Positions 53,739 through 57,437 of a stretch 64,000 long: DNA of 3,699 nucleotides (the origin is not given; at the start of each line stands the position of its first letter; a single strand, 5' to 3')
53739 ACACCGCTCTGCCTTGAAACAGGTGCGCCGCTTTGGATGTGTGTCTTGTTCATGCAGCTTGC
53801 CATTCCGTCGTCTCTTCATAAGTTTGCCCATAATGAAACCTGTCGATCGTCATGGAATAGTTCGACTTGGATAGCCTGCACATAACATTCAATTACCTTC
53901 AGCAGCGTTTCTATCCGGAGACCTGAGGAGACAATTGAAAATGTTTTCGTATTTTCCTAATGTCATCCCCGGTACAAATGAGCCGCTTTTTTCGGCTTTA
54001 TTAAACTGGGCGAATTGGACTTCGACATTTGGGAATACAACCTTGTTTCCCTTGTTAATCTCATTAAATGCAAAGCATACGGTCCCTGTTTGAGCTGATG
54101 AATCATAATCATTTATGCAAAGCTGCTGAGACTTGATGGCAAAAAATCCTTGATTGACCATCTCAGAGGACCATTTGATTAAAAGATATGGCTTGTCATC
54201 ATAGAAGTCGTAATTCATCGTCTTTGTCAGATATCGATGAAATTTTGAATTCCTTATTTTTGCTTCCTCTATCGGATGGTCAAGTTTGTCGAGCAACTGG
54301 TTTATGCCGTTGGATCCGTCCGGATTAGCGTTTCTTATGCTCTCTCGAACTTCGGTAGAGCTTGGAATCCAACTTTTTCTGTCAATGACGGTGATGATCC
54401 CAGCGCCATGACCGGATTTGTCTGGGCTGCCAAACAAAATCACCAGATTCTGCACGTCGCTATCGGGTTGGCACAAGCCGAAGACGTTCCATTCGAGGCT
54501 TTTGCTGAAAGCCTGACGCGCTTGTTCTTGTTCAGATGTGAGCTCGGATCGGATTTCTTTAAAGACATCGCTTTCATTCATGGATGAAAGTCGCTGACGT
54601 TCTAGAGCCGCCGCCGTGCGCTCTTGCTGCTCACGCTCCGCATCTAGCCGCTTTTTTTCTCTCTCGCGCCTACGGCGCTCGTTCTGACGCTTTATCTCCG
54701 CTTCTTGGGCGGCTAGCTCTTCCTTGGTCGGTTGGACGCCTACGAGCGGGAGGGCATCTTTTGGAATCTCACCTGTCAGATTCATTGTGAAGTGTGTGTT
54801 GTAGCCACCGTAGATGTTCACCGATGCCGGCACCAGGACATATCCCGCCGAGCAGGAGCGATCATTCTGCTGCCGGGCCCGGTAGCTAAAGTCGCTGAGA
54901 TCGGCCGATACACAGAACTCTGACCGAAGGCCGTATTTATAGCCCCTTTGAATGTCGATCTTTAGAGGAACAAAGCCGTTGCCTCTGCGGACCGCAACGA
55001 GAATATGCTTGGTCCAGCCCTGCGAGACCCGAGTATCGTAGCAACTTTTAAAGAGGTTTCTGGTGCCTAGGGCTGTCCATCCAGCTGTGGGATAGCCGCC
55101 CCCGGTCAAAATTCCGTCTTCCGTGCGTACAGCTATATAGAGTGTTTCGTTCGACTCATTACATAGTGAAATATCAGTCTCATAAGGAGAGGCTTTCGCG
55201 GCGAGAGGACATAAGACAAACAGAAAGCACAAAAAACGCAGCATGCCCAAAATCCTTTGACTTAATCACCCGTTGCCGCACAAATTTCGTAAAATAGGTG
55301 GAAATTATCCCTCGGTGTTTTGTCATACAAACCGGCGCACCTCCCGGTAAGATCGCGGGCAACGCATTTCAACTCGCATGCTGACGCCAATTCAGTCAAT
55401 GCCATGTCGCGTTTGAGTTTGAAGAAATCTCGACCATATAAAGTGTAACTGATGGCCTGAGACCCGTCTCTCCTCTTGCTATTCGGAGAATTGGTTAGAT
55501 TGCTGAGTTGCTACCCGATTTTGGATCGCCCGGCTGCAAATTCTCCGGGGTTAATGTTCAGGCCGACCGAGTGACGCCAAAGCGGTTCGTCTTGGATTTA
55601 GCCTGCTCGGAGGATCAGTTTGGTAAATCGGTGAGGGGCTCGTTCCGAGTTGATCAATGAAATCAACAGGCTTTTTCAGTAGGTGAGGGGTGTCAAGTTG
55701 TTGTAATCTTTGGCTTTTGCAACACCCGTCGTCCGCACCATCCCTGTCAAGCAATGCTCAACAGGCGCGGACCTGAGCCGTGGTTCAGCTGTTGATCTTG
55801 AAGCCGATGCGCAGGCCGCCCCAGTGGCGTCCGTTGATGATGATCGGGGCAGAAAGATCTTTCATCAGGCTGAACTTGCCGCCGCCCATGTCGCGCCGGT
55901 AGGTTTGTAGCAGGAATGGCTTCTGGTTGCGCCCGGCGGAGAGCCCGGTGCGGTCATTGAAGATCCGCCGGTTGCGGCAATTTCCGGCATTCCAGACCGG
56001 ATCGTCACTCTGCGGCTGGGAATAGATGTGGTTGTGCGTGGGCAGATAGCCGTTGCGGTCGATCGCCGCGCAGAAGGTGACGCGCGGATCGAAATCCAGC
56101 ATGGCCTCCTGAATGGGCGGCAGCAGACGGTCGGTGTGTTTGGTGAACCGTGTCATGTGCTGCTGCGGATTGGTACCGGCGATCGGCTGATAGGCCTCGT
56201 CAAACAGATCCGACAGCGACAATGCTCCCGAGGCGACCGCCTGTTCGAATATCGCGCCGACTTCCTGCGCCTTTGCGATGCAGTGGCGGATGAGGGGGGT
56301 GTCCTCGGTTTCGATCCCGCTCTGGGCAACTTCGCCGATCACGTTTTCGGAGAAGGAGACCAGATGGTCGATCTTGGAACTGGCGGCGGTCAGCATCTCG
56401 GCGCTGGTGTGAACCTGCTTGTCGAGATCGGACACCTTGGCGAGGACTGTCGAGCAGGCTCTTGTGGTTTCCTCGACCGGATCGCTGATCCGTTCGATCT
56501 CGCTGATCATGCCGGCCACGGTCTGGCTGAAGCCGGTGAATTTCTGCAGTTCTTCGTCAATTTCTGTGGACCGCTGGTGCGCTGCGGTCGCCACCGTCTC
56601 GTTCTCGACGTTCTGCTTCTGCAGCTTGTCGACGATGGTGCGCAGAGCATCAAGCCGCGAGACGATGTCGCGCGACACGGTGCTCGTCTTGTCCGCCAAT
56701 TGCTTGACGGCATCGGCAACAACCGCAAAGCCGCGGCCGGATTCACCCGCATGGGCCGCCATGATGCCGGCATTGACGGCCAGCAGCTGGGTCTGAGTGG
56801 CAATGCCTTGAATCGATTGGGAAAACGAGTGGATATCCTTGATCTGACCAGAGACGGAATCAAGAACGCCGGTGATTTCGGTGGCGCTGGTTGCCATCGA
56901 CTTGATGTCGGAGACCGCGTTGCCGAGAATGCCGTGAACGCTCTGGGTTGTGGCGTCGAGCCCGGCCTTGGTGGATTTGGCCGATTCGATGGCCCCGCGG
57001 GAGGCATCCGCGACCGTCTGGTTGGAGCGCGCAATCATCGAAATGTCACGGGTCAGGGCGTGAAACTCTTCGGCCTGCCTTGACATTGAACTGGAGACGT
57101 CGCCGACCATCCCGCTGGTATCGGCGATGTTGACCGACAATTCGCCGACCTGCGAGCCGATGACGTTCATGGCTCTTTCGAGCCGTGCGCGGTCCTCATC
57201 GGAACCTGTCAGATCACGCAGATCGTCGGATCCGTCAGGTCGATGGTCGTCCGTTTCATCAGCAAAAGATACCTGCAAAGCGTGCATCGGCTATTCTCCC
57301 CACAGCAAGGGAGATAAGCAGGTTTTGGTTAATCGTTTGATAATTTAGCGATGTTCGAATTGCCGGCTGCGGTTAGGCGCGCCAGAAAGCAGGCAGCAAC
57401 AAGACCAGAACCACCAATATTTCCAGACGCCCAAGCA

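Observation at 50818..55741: Immobilised 4.9-kb islet at tRNA-Leu(UAA) with both att repeats intact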

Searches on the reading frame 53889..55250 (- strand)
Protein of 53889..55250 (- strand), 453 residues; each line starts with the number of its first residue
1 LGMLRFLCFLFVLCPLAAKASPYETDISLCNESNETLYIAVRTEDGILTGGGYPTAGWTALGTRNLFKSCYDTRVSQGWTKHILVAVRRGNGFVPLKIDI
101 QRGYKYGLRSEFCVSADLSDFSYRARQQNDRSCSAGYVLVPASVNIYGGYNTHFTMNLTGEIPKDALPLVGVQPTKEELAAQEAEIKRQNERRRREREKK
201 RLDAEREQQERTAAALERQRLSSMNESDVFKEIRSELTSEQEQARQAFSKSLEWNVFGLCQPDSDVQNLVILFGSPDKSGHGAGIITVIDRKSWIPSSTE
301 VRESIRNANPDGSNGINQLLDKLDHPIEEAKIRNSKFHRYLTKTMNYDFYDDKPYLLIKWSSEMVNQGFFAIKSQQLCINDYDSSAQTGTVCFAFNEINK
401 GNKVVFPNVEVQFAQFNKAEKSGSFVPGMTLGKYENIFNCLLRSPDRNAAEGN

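Call 7: search_protein_families(library=pfam, proteins=[window:53889-55250:-], max_evalue=0.1)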
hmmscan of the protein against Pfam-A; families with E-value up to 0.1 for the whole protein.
window:53889-55250:- (453 aa): 1 family
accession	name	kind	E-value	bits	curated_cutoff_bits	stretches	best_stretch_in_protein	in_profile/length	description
PF05031.18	NEAT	-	0.023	15.6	32.8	0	331-404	19-96/119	Iron Transport-associated domain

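Call 9: search_protein_families(library=ncbifam, proteins=[window:53889-55250:-], max_evalue=0.1)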
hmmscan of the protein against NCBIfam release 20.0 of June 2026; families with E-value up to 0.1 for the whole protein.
window:53889-55250:- (453 aa): 0 families

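Call 10: search_protein_families(library=padloc, proteins=[window:53889-55250:-], max_evalue=0.1)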
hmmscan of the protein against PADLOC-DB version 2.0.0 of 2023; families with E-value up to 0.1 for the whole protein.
window:53889-55250:- (453 aa): 0 families

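Call 16: find_homologous_proteins(query=window:53889-55250:-)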
Query window:53889-55250:- (453 aa): 2 proteins with E <= 0.001 among 7919 candidates.
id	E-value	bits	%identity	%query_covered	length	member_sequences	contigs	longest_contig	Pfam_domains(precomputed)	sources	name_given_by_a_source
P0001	0.0e+0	1035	100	100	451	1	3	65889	-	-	-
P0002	2.4e-78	282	34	95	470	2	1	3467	-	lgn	-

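Call 19: find_encoding_contigs(protein=P0002, flank=10000)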
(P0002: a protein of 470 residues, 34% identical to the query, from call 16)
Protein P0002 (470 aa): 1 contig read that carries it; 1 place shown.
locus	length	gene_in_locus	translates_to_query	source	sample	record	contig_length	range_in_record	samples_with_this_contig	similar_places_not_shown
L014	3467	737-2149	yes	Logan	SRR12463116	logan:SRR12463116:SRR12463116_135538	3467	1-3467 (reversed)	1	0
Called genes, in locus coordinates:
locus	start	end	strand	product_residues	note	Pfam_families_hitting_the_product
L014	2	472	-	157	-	?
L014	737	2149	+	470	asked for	-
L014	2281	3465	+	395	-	?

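Call 22: search_protein_families(library=pfam, proteins=[L014:2-472:-, L014:2281-3465:+], max_evalue=0.01)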
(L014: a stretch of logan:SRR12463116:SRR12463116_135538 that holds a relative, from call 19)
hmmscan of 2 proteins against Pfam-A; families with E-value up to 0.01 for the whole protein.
L014:2-472:- (157 aa): 0 families

L014:2281-3465:+ (395 aa): 1 family
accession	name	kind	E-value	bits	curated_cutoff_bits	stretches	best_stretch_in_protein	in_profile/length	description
PF00501.34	AMP-binding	-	9.3e-66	222.6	29.9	1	41-394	3-367/384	AMP-binding enzyme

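Call 35: search_protein_representatives(protein=window:53889-55250:-)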
Query: 453 residues. Proteins with E-value up to 0.001 (for the whole library): 17; up to 1e-10: 14; up to 1e-30: 2. The best 17 are listed.
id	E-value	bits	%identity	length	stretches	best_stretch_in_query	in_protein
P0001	0.0e+00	1034.9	100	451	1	3-453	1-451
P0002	7.6e-79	282.2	40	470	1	9-385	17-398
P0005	4.9e-28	114.7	39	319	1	3-173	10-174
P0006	2.0e-19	86.4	35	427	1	4-224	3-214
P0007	1.6e-15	73.5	30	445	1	9-221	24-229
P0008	2.4e-15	72.9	33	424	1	6-158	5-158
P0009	3.0e-15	72.6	36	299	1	14-162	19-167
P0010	2.9e-14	69.4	33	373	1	11-166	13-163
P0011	1.4e-13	67.1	37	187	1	4-151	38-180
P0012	1.8e-13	66.7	34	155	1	18-159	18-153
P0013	1.5e-12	63.7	34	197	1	13-152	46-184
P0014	1.0e-11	60.9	34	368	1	14-162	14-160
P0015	5.1e-11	58.6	34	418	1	28-192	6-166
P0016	6.9e-11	58.2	27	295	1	27-204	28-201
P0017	7.9e-06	41.5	28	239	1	16-217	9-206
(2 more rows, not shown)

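Call 37: search_protein_families(library=pfam, alignment_id=A1, max_evalue=1)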
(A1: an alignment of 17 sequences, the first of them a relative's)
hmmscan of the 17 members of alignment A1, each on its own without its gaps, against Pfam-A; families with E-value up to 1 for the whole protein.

A. member 1, P0001 (451 aa): 1 family
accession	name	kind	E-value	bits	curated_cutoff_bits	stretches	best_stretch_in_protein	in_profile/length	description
PF05031.18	NEAT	-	0.023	15.6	32.8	1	329-402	19-96/119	Iron Transport-associated domain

B. families by the number of members that match (of 17 scanned): 18 families
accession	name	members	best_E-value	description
PF06282.16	DUF1036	7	0.037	Protein of unknown function (DUF1036)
PF23989.1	PilB3_C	2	0.044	PilB3-like, C-terminal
PF24608.2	PDDEXK_15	1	0.0077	Phage putative PDDEXK endonuclease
PF05031.18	NEAT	1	0.023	Iron Transport-associated domain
PF20185.3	DUF6548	1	0.026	Family of unknown function (DUF6548)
PF16752.10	TBCC_N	1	0.034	Tubulin-specific chaperone C N-terminal domain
PF05363.17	Herpes_US12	1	0.036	Herpesvirus US12 family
PF19934.4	DUF6397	1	0.037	Family of unknown function (DUF6397)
PF15345.11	TMEM51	1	0.043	Transmembrane protein 51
PF17572.7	DUF5478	1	0.11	Family of unknown function (DUF5478)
PF14678.12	FANCI_S4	1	0.13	FANCI solenoid 4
PF19569.5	START_2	1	0.14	START-like superfamily domain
PF13364.12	BetaGal_ABD2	1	0.16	Beta-galactosidase second all-beta domain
PF13339.11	AATF-Che1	1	0.17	Apoptosis antagonizing transcription factor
PF09317.16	ACDH_C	1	0.22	Acyl-CoA dehydrogenase, C-terminal, bacterial type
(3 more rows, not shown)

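Call 71: search_protein_families(library=phrogs, proteins=[window:53889-55250:-], max_evalue=1)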
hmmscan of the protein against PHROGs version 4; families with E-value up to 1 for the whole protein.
window:53889-55250:- (453 aa): 3 families
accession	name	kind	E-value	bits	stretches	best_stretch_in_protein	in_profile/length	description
phrog_13757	-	unknown function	0.026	15.8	1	163-204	33-74/90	-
phrog_2449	-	DNA, RNA and nucleotide metabolism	0.053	14.1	1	166-238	182-260/301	single strand annealing protein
phrog_11750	-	unknown function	0.091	13.9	1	146-218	53-123/126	-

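Call 72: find_encoding_contigs(protein=P0001, flank=6000, max_places=6)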
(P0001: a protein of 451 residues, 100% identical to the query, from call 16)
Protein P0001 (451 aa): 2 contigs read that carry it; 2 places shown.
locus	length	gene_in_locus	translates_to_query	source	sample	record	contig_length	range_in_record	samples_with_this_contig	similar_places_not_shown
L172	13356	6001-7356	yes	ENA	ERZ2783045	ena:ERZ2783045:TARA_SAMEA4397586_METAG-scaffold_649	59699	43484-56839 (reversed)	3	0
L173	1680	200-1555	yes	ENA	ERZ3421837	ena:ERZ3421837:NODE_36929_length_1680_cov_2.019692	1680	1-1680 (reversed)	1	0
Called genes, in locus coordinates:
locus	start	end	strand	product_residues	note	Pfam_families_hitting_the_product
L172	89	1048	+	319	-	PF12146:Hydrolase_4, PF12697:Abhydrolase_6 (weak)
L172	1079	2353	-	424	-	PF00291:PALP, PF00585:Thr_dehydrat_C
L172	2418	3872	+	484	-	PF02386:TrkH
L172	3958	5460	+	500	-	PF23991:DUF7310 (faint), PF06103:DUF948 (faint), PF00015:MCPsignal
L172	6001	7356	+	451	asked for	-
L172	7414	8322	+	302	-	-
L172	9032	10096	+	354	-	-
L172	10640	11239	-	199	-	PF00258:Flavodoxin_1, PF03358:FMN_red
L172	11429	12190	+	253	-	PF00994:MoCF_biosynth, PF24102:FLAD1_M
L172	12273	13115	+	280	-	PF00582:Usp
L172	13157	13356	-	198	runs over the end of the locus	PF01810:LysE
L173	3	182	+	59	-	?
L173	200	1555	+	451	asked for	-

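Call 74: predict_structure(alignment_id=A1)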
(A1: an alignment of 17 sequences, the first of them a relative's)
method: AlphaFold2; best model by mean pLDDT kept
length: 451 residues; sequences in the alignment: 17
mean_pLDDT: 77.9   pTM: 0.55
mean pLDDT of the five models: 77.9, 75.1, 71.5, 69.4, 67.6
residues with pLDDT >= 90: 105; 70-90: 223; 50-70: 97; < 50: 26
segments of 3 or more residues with pLDDT < 50: 13-17, 400-403, 421-423, 446-451
pLDDT, mean of each block of 10 residues (from residue 1): 65 51 90 93 83 94 85 90 88 72 66 89 93 90 83 81 62 72 92 97 95 85 85 91 87 80 80 80 85 81 71 80 70 78 65 84 74 86 69 64 54 64 52 68 48 29
secondary structure, 60 per line:
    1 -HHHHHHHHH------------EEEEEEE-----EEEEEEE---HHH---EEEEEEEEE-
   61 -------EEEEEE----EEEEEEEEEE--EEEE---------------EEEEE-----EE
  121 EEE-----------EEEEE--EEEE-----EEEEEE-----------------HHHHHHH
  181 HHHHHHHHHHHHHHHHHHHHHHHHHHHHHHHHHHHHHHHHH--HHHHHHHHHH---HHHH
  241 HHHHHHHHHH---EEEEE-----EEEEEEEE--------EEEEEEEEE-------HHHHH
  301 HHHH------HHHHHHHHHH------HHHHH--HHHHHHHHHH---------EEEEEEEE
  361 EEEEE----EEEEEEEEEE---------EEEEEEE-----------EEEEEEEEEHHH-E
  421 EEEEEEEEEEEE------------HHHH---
elements in order: H2-10 E23-29 E35-41 E51-59 E68-73 E78-87 E90-93 E109-113 E119-123 E135-139 E142-145 E151-156 H174-221 H224-233 H237-250 E254-258 E264-271 E280-288 H296-304 H311-320 H327-331 H334-343 E353-365 E370-379 E389-395 E407-415 E420-432 H445-448

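Call 77: fold_search(model_id=the predicted structure, library=pdb)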
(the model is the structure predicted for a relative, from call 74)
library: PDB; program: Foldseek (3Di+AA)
matches with E <= 10: 322; with E <= 0.001: 0
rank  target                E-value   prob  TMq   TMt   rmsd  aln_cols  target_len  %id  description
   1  4jde_B                1.9e-02  0.54  0.11  0.28  13.7       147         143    9  Crystal structure of PUD-1/PUD-2 heterodimer (released 2013-11-06)
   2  4jde_A                6.2e-02  0.35  0.11  0.28  15.7       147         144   10  Crystal structure of PUD-1/PUD-2 heterodimer (released 2013-11-06)
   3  5imy_A                7.7e-02  0.84  0.12  0.12   6.0        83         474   11  Trapped Toxin (released 2016-08-24)
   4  7wvh_C                8.6e-02  0.41  0.10  0.11  12.7       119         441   13  Structure of NAD+ glycohydrolase/Streptolysin O complex from Group A streptococcus (released 2023-02-15)
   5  9eqj_F                1.1e-01  0.63  0.14  0.34   7.6       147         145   12  Crystal structure of pVHL:EloB:EloC in complex with MP-1-39 (released 2024-08-28)
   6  8vly_A                1.1e-01  0.38  0.12  0.11  11.7       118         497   13  Cryo-EM structure of human HGSNAT in transition state (released 2024-06-26)
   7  1m3i_A                1.1e-01  0.21  0.10  0.10  12.2       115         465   13  Perfringolysin O, new crystal form (released 2004-02-03)
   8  8tu9_A                1.2e-01  0.38  0.11  0.10  11.2       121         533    9  Cryo-EM structure of HGSNAT-acetyl-CoA complex at pH 7.5 (released 2024-02-07)
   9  8vlu_A                1.3e-01  0.41  0.11  0.09  10.7       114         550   10  Cryo-EM structure of human HGSNAT bound with CoA (released 2024-06-26)
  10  9hyn_C                1.4e-01  0.69  0.10  0.26   4.5        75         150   11  CRYSTAL STRUCTURE OF THE SMARCA2-VCB-COMPLEX WITH PROTAC P1 (released 2025-10-22)
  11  4w9j_L                1.5e-01  0.51  0.10  0.27   8.1        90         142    9  pVHL:EloB:EloC in complex with (2S,4R)-1-((S)-2-((S)-2-acetamido-4-methylpentanamido)-3,3-dimethylbutanoyl)-4-hydroxy- (released 2014-09-10)
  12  1pfo                  1.6e-01  0.20  0.10  0.09  12.0       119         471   12  PERFRINGOLYSIN O (released 1998-08-05)
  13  7pmx_A                1.8e-01  0.44  0.10  0.07  10.8       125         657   14  HsPepT1 bound to Ala-Phe in the outward facing open conformation (released 2021-10-20)
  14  7pmw_A                1.8e-01  0.41  0.10  0.08  11.8       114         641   14  HsPepT1 bound to Ala-Phe in the outward facing occluded conformation (released 2021-10-20)
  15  9dty_F                1.9e-01  0.38  0.12  0.30  11.7       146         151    9  Crystal structure of PRT3789 in complex with the bromodomain of human BRM (SMARCA2) and pVHL:ElonginC:ElonginB (released 2025-10-01)
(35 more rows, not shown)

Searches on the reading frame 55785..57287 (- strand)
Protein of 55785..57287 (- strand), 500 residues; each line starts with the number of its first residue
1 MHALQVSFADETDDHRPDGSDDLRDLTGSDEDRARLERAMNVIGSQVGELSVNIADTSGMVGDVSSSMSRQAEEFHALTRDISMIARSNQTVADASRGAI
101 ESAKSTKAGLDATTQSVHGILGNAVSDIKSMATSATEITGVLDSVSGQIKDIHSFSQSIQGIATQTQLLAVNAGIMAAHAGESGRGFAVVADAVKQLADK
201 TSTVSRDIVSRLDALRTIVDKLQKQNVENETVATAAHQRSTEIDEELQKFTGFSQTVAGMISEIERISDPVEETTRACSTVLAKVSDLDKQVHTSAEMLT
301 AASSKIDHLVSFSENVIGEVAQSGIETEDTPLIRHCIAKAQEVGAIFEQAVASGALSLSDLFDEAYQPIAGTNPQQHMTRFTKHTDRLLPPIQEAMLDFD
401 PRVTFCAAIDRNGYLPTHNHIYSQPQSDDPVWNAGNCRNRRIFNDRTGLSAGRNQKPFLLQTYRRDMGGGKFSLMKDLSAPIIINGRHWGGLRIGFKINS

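Call 7: search_protein_families(library=pfam, proteins=[window:55785-57287:-], max_evalue=0.1)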
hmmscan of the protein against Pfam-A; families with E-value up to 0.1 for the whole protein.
window:55785-57287:- (500 aa): 20 families
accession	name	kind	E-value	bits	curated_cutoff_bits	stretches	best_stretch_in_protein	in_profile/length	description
PF00015.26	MCPsignal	-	2.8e-20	73.3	34.6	1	132-288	29-168/172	Methyl-accepting chemotaxis protein (MCP) signalling domain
PF23991.1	DUF7310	-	1.1e-06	29.5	40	1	211-277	4-76/83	Coiled-coil region of unknown function (DUF7310)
PF06103.16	DUF948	-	2.4e-05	24.9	37.2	0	103-167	21-85/89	Bacterial protein of unknown function (DUF948)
PF04108.17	ATG17_like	-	0.00037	20.5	43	1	91-288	116-294/355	Autophagy protein ATG17-like domain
PF06825.17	HSBP1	-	0.00049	20.3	28.6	1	189-225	6-42/51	Heat shock factor binding protein 1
PF10046.14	BLOC1_2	-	0.01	16.6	33.4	0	202-276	5-79/96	Biogenesis of lysosome-related organelles complex-1 subunit 2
PF06840.17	PDC10_C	-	0.016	15.7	27.3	0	126-168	26-69/90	Programmed cell death protein 10, C-terminal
PF04513.17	Baculo_PEP_C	-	0.017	15.6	38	0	133-224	11-99/140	Baculovirus polyhedron envelope protein, PEP, C terminus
PF07445.17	PriC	-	0.018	15.3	23.3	1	196-268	62-133/174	Primosomal replication protein priC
PF08824.15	Serine_rich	-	0.019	15.4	26.9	0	193-308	6-105/157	Serine rich protein interaction domain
PF11932.13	DUF3450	-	0.02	14.6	32.6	0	189-285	9-105/241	Protein of unknown function (DUF3450)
PF12699.13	phiKZ_IP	-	0.023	14.4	27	1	187-313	109-238/387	phiKZ-like phage internal head proteins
PF07889.17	DUF1664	-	0.026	15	34.6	0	191-266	40-115/124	Protein of unknown function (DUF1664)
PF05531.17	NPV_P10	-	0.033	15.1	29.8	0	121-164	23-66/75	Nucleopolyhedrovirus P10 protein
PF08614.16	ATG16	-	0.054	14.1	33.7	1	209-310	28-129/200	Autophagy protein 16 (ATG16)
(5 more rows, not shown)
